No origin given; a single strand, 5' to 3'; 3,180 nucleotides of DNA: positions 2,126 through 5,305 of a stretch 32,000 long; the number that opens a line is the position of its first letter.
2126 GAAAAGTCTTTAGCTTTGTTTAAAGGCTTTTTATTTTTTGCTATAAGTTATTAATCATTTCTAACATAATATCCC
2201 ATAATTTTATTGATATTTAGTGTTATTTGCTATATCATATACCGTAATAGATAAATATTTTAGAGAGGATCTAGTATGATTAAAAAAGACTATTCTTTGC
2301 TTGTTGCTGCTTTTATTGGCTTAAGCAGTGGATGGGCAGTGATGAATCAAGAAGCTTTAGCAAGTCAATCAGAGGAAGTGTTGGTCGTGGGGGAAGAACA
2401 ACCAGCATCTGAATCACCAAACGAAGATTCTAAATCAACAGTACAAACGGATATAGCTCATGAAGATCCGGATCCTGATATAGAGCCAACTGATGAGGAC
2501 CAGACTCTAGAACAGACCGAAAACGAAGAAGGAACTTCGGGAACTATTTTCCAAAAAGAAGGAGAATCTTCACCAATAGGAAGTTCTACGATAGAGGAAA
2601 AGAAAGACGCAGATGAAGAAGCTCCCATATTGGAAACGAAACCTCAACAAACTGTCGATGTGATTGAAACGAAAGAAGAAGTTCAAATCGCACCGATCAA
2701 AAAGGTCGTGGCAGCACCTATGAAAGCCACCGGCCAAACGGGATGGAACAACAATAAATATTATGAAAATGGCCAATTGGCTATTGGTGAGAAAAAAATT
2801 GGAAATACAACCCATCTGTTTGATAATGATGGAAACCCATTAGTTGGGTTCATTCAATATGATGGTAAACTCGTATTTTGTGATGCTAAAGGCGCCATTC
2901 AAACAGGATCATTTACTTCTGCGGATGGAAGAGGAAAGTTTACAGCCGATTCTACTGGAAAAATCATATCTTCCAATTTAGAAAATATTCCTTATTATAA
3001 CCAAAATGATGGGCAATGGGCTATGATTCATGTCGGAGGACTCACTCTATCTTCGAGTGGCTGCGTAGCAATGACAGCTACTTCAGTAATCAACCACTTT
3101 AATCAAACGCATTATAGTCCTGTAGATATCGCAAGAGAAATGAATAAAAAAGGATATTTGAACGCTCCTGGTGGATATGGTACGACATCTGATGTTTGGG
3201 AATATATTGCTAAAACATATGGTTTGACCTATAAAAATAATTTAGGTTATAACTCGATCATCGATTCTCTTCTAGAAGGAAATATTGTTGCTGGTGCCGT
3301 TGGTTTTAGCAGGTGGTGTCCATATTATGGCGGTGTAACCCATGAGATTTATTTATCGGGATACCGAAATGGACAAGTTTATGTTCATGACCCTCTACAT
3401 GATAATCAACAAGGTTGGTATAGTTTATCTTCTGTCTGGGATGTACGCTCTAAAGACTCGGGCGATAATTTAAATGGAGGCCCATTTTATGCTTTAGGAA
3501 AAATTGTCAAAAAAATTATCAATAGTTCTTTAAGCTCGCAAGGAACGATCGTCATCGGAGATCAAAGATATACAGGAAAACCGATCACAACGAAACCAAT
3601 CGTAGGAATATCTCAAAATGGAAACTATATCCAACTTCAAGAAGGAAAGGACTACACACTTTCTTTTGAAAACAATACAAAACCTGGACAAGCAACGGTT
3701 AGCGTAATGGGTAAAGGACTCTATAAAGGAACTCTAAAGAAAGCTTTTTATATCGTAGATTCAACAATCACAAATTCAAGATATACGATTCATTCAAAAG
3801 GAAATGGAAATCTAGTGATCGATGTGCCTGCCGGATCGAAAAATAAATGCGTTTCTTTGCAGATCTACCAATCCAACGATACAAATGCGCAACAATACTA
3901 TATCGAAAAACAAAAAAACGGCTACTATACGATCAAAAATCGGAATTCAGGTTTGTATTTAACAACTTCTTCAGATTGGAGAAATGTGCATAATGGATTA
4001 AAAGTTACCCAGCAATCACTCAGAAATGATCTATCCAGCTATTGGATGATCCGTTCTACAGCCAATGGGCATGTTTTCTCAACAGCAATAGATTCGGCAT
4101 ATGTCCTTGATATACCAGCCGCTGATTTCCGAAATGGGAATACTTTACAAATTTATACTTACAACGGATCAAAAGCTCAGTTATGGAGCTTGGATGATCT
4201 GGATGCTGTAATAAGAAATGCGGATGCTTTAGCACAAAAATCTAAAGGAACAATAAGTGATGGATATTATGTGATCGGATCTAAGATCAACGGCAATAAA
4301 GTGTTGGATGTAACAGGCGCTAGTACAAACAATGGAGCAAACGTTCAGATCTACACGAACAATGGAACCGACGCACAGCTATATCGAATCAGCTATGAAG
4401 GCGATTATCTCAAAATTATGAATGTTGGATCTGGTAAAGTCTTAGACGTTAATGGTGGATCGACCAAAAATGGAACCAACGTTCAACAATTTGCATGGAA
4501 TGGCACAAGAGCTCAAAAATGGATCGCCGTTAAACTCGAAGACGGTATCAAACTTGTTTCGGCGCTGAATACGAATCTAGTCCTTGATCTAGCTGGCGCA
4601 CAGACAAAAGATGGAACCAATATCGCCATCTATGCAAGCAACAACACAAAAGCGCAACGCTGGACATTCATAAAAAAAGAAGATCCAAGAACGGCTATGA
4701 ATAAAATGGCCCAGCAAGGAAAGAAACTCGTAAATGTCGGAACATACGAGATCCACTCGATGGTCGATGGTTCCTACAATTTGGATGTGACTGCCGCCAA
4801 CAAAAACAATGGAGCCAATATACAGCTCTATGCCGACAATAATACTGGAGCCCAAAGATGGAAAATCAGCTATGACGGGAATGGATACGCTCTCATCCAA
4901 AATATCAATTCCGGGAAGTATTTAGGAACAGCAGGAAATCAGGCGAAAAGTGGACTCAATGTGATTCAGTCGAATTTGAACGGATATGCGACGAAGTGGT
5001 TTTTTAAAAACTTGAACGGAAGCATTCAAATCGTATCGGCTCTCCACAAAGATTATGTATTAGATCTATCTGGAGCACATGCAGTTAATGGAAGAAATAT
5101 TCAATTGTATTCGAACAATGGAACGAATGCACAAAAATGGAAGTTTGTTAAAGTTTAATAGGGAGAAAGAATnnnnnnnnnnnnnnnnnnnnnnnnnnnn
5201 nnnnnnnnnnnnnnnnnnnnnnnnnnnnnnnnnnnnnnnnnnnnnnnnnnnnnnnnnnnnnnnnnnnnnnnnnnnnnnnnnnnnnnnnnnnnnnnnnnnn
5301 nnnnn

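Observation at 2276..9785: Three tandem secreted wall hydrolases sharing a triple ricin-type lectin array but carrying three different catalytic warheads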

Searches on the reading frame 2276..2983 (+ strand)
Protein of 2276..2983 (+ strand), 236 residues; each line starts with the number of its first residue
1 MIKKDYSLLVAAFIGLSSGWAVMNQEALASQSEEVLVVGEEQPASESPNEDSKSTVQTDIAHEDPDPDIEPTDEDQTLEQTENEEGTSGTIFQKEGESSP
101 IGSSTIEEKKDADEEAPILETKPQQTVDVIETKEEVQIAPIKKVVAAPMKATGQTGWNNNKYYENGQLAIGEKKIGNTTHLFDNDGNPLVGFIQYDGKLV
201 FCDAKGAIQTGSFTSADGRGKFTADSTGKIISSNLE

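Call 5: search_protein_families(library=pfam, proteins=[window:2276-2983:+], max_evalue=10)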
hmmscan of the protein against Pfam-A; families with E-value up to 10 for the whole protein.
seq(236 aa): 2 families
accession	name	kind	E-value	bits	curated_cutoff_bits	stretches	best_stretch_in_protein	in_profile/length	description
PF19127.6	Choline_bind_3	-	0.27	11.6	27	1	170-206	2-40/47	Choline-binding repeat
PF22251.1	PFF1_TM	-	1.2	9.1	32.3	1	40-131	130-220/300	Vacuolar membrane protease, transmembrane domain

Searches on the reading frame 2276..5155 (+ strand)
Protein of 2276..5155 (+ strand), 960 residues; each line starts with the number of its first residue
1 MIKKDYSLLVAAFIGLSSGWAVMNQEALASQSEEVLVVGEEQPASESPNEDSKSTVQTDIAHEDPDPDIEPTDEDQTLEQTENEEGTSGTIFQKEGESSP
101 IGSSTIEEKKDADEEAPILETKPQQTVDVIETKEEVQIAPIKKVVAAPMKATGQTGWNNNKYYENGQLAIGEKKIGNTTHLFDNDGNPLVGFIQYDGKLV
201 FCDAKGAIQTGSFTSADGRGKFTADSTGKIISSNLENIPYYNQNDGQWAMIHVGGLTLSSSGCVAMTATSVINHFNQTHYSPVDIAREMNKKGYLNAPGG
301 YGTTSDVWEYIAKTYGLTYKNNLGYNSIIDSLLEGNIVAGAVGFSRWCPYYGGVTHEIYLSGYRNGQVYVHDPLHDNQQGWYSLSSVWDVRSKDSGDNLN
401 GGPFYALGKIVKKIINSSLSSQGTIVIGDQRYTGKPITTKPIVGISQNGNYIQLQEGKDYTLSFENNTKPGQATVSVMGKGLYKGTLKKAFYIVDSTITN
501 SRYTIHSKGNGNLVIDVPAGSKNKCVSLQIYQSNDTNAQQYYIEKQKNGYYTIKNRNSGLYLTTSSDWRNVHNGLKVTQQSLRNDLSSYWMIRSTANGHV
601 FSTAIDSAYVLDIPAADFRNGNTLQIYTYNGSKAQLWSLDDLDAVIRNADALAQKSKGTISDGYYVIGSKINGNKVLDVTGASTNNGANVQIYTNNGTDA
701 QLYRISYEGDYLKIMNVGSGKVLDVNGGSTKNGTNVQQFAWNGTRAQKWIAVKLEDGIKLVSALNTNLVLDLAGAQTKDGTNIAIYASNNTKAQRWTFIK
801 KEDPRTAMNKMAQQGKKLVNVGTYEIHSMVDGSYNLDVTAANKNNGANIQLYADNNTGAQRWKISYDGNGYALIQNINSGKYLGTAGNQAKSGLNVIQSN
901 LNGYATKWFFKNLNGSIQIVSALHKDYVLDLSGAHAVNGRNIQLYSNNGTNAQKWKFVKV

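Call 3: search_protein_families(library=pfam, proteins=[window:2276-5155:+], max_evalue=0.01)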
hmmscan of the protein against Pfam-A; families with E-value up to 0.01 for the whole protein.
window:2276-5155:+ (960 aa): 2 families
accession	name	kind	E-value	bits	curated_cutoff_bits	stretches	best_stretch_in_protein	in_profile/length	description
PF14200.12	RicinB_lectin_2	-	2.3e-77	256.2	25.6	7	700-786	2-89/89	Ricin-type beta-trefoil lectin domain-like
PF00652.28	Ricin_B_lectin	-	6.5e-30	104.3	29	4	667-796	5-126/126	Ricin-type beta-trefoil lectin domain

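Call 6: search_protein_families(library=ncbifam, proteins=[window:2276-5155:+], max_evalue=0.01)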
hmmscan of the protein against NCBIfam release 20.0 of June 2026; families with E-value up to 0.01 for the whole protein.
window:2276-5155:+ (960 aa): 2 families
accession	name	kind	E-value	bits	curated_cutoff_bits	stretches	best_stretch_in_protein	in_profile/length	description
NF035929.1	lectin_1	subfamily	1.9e-32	112.5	800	3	667-797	763-884/886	lectin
NF035930.1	lectin_2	subfamily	2.9e-26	92.6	100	2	671-796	124-238/238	lectin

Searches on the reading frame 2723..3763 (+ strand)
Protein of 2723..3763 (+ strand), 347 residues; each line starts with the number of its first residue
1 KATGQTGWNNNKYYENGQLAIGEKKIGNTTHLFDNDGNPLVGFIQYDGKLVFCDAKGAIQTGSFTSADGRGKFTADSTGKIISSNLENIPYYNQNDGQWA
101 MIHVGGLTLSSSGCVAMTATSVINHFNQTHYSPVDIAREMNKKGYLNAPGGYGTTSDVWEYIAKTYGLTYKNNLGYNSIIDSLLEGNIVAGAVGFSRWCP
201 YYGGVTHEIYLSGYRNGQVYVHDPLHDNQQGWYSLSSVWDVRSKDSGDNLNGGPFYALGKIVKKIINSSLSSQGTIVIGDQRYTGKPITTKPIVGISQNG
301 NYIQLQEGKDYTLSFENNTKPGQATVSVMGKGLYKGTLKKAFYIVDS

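Call 9: find_homologous_proteins(query=window:2723-3763:+, max_evalue=0.001)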
Query seq(347 aa) (347 aa): 3 proteins with E <= 0.001 among 1360 candidates.
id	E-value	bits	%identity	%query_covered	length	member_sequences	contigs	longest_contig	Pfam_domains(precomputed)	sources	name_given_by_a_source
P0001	1.3e-76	276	54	68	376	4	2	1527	-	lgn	-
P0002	2.2e-26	111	56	31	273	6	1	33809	-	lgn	-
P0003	1.1e-10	59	73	12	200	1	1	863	-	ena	-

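Call 14: find_encoding_contigs(protein=P0002, flank=10000, max_places=4)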
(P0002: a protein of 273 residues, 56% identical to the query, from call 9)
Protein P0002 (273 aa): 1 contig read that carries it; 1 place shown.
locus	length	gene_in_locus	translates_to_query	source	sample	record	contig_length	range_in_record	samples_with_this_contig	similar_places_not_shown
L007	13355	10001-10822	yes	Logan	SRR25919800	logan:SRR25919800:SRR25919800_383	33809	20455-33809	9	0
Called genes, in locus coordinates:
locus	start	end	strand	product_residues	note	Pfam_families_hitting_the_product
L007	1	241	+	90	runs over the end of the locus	-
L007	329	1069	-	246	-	PF02463:SMC_N (weak), PF00005:ABC_tran, PF09818:ABC_ATPase (faint), PF13304:AAA_21 (weak)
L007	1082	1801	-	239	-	PF00528:BPD_transp_1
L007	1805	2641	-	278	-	PF00497:SBP_bac_3, PF10613:Lig_chan-Glu_bd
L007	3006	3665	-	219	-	PF00132:Hexapep (faint), PF25084:LbH_EIF2B, PF25087:GMPPB_C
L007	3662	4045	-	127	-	PF10825:DUF2752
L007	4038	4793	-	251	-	PF14237:GYF_2, PF14018:DUF4234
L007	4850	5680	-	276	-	-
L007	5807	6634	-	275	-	PF04397:LytTR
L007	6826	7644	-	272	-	-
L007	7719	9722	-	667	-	PF00884:Sulfatase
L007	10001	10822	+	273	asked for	-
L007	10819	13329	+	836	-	PF14200:RicinB_lectin_2, PF00652:Ricin_B_lectin, PF14200:RicinB_lectin_2, PF00652:Ricin_B_lectin, PF14200:RicinB_lectin_2 (weak)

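Call 39: find_related_loci(query=A2, collection=genome_contigs, flank=10000)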
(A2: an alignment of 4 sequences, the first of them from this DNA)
Query A2 (347 aa) in genome_contigs; peptide patterns used: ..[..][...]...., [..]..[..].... (x = any residue, [..] = any of these).
119 stretches matched a pattern; 4 encode a relative of the query (tblastn E <= 1e-3); 3 distinct loci.
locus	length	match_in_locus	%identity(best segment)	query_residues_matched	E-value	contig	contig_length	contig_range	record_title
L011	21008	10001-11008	57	7-346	7e-127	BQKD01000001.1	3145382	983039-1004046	Erysipelotrichaceae bacterium OPF54 DNA, sequence1, whole genome shotgun sequence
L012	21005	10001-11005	54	7-346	2e-113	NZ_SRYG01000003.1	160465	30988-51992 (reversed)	Dubosiella muris strain NM09_H32 NODE_3_length_160465_cov_1155.625354, whole genome shotgun sequence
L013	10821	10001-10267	29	8-96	2e-6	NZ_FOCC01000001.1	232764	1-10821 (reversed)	Ligilactobacillus sp. WC1T17, whole genome shotgun sequence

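Call 42: search_protein_families(library=pfam, proteins=[L011:9527-13390:+, L011:13488-16070:+, L011:16186-18198:+, L011:18297-19697:+, L012:9554-12400:+, L012:12419-14710:+, L012:14738-17626:+, L012:17733-19952:+], max_evalue=0.001)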
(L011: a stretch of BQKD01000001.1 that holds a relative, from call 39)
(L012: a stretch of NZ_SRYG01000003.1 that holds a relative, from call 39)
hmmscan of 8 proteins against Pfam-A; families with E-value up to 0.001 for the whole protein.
L011:9527-13390:+ (1288 aa): 3 families
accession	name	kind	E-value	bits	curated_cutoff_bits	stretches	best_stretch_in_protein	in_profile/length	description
PF14200.12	RicinB_lectin_2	-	7.5e-105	344.3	25.6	10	858-944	2-89/89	Ricin-type beta-trefoil lectin domain-like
PF00652.28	Ricin_B_lectin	-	1.5e-42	145.1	29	4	665-795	4-126/126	Ricin-type beta-trefoil lectin domain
PF01510.30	Amidase_2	-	1.1e-19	71.4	26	1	1145-1268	4-131/131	N-acetylmuramoyl-L-alanine amidase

L011:13488-16070:+ (861 aa): 4 families
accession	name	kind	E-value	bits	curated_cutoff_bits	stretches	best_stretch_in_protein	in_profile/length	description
PF14200.12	RicinB_lectin_2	-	5.9e-129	421.5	25.6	11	278-365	2-89/89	Ricin-type beta-trefoil lectin domain-like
PF00652.28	Ricin_B_lectin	-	4e-51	172.9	29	7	244-375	4-126/126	Ricin-type beta-trefoil lectin domain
PF18013.6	Phage_lysozyme2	-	2.3e-35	122.2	28.2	1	714-857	1-139/140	Phage tail lysozyme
PF12219.14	End_tail_spike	-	0.00063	20.3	25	0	98-148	81-133/160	Catalytic domain of bacteriophage endosialidase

L011:16186-18198:+ (671 aa): 1 family
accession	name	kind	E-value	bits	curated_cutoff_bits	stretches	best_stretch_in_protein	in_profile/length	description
PF00884.28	Sulfatase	-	5.7e-20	72.3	25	1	164-457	1-300/301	Sulfatase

L011:18297-19697:+ (467 aa): 3 families
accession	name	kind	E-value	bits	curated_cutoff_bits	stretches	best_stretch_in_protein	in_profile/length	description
PF00150.24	Cellulase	-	1.8e-60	205.2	23.5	1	60-307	1-271/272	Cellulase (glycosyl hydrolase family 5)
PF00553.25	CBM_2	-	4.2e-08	33.9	24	1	373-457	8-86/101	Cellulose binding domain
PF09478.16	CBM49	-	3e-05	24.7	23.4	1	368-424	3-55/80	Carbohydrate binding domain CBM49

L012:9554-12400:+ (949 aa): 2 families
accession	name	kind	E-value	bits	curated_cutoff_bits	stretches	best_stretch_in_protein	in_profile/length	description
PF14200.12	RicinB_lectin_2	-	4.8e-71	235.9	25.6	7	689-775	2-89/89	Ricin-type beta-trefoil lectin domain-like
PF00652.28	Ricin_B_lectin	-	5.6e-33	114.3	29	3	654-785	3-126/126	Ricin-type beta-trefoil lectin domain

L012:12419-14710:+ (764 aa): 4 families
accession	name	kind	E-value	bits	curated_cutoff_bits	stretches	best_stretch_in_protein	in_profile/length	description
PF14200.12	RicinB_lectin_2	-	3.6e-86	284.4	25.6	7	170-259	1-89/89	Ricin-type beta-trefoil lectin domain-like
PF00652.28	Ricin_B_lectin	-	4.2e-37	127.6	29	5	137-269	4-126/126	Ricin-type beta-trefoil lectin domain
PF01510.30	Amidase_2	-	3.7e-18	66.6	26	1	622-744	5-131/131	N-acetylmuramoyl-L-alanine amidase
PF24208.1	Beta-tre_PLH30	-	0.00016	22.1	27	0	297-364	1-67/130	Endo-acting ulvan lyase beta-trefoil domain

L012:14738-17626:+ (963 aa): 3 families
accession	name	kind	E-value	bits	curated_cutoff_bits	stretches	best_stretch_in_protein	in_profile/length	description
PF14200.12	RicinB_lectin_2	-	3.2e-73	242.9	25.6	7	702-789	2-89/89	Ricin-type beta-trefoil lectin domain-like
PF00652.28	Ricin_B_lectin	-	4.8e-27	95.1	29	4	671-799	7-126/126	Ricin-type beta-trefoil lectin domain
PF16850.11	Inhibitor_I66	-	0.0006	20.2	27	0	500-560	3-63/146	Peptidase inhibitor I66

L012:17733-19952:+ (740 aa): 4 families
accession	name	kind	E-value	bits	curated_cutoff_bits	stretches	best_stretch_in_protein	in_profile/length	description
PF14200.12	RicinB_lectin_2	-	3.5e-72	239.6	25.6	7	157-244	2-89/89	Ricin-type beta-trefoil lectin domain-like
PF18013.6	Phage_lysozyme2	-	9e-34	117.1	28.2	1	593-736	1-139/140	Phage tail lysozyme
PF00652.28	Ricin_B_lectin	-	5.1e-33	114.4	29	4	123-254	4-126/126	Ricin-type beta-trefoil lectin domain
PF03498.20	CDtoxinA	-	0.00074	19.6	22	0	460-533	24-101/149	Cytolethal distending toxin A/C domain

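Call 60: search_protein_families(library=pfam, proteins=[L012:28-801:+, L012:873-1748:+, L012:2339-4441:+, L012:4459-5382:+, L012:5704-7455:+, L011:92-1648:+, L011:3805-4428:+, L011:4362-5729:+, L011:5734-6537:+, L011:7693-8895:+], max_evalue=0.001)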
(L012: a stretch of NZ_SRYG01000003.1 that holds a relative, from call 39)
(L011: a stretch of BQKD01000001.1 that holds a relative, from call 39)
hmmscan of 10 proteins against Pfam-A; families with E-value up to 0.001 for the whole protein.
L012:28-801:+ (258 aa): 6 families
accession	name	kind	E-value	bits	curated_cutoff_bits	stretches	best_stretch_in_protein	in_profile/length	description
PF08241.18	Methyltransf_11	-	3.8e-18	66.4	21.2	1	44-137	1-94/95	Methyltransferase domain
PF13649.12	Methyltransf_25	-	7.4e-17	62.3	27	1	44-134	2-97/97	Methyltransferase domain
PF13847.12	Methyltransf_31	-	1.4e-16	60.9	27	1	41-157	5-126/145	Methyltransferase domain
PF08242.18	Methyltransf_12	-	1.4e-12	48.6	30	1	44-136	1-98/98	Methyltransferase domain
PF01209.24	Ubie_methyltran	-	4.2e-11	43.1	20.1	1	39-148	47-161/233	ubiE/COQ5 methyltransferase family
PF13489.12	Methyltransf_23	-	5.1e-09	36.5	27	1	41-154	24-130/164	Methyltransferase domain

L012:873-1748:+ (292 aa): 2 families
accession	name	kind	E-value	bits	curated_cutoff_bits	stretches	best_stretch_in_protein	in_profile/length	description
PF00483.29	NTP_transferase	-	3e-79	266.5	21.2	1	2-238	1-243/245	Nucleotidyl transferase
PF12804.13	NTP_transf_3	-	5.5e-11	43.3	27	1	3-133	1-120/160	MobA-like NTP transferase domain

L012:2339-4441:+ (701 aa): 2 families
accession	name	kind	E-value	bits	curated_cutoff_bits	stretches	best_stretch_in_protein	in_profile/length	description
PF24677.1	DUF7657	-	3.7e-133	444.6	26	1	67-463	1-400/401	Domain of unknown function (DUF7657)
PF24672.1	DUF7654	-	3.3e-38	131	27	1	556-698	2-140/145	Domain of unknown function (DUF7654)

L012:4459-5382:+ (308 aa): 1 family
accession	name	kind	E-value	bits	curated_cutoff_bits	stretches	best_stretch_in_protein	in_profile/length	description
PF00535.33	Glycos_transf_2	-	6.6e-15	55.9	23.3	1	10-156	2-158/168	Glycosyl transferase family 2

L012:5704-7455:+ (584 aa): 0 families

L011:92-1648:+ (519 aa): 1 family
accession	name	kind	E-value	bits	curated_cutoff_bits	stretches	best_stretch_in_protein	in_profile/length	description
PF14264.12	Glucos_trans_II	-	5.7e-26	91.8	30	1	45-350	9-316/317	Glucosyl transferase GtrII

L011:3805-4428:+ (208 aa): 5 families
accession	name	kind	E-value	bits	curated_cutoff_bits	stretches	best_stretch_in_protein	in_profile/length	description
PF20020.4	DUF6431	-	1.2e-06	28.7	26.6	1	47-141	1-82/82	Domain of unknown function (DUF6431)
PF13518.12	HTH_28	-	4.4e-05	23.9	25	1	125-145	16-36/52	Helix-turn-helix domain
PF02954.25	HTH_8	-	8.2e-05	22.7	22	1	120-145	17-42/42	Bacterial regulatory protein, Fis family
PF13384.12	HTH_23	-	0.0002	21.5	24.6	1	125-145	21-41/50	Homeodomain-like domain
PF13248.11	Zn_ribbon_3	-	0.00033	20.4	27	0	77-87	13-23/26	zinc-ribbon domain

L011:4362-5729:+ (456 aa): 4 families
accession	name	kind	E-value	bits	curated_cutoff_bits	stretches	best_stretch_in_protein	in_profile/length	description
PF00665.32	rve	-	4e-15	56.3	32.6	1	203-294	4-98/102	Integrase core domain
PF13565.12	HTH_32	-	3.1e-11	44.1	33.7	1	102-177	1-72/73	Homeodomain-like domain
PF09299.17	Mu-transpos_C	-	1.3e-05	25.6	21.7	1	377-431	4-59/61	Mu transposase, C-terminal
PF24764.1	rva_4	-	0.00017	21.8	26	1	202-319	6-117/194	Integrase core domain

L011:5734-6537:+ (268 aa): 9 families
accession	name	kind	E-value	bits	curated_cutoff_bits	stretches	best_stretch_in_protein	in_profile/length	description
PF13401.12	AAA_22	-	7.4e-24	85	27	1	42-171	4-130/130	AAA domain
PF01637.24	ATPase_2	-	8e-08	32.8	33.2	1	47-236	24-224/225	ATPase domain predominantly from Archaea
PF00004.35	AAA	-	1e-07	32.9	21.2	1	47-165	2-110/131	ATPase family associated with various cellular activities (AAA)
PF09848.15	SLFN-g3_helicase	-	1.1e-07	31.9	24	1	47-138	5-96/354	Schlafen group 3, DNA/RNA helicase domain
PF13191.12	AAA_16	-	2.8e-07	31.6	32.6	1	25-150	5-159/167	AAA ATPase domain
PF07728.20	AAA_5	-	3e-06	27.7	22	1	47-148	3-91/139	AAA domain (dynein-related subfamily)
PF13173.12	AAA_14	-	1.7e-05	25.3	27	1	47-189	6-120/129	AAA domain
PF12775.13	AAA_7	-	5.8e-05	23.1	25.8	1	25-81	15-71/181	P-loop containing dynein motor region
PF13245.12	AAA_19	-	0.00061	20.4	25.1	0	44-146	12-113/134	AAA domain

L011:7693-8895:+ (401 aa): 0 families

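Call 95: find_related_loci(query=A2, collection=metagenome_contigs, flank=10000)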
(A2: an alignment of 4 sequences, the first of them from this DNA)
Query A2 (347 aa) in metagenome_contigs; peptide patterns used: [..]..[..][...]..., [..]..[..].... (x = any residue, [..] = any of these).
270 stretches matched a pattern; 11 encode a relative of the query (tblastn E <= 1e-3); 8 distinct loci.
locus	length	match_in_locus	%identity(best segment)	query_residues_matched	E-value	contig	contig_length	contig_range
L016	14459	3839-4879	99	1-347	0e+0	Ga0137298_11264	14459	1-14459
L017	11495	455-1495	99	1-347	0e+0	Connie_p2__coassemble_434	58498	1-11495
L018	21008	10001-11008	58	7-346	2e-127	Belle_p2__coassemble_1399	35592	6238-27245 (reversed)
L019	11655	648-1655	57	7-346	1e-126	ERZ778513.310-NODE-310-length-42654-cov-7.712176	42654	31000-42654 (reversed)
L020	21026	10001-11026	56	2-346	7e-124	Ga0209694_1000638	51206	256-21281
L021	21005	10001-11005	54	7-346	6e-113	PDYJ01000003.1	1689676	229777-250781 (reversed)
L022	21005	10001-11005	54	7-346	5e-113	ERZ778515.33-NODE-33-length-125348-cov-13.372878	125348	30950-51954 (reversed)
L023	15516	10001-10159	38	8-59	3e-5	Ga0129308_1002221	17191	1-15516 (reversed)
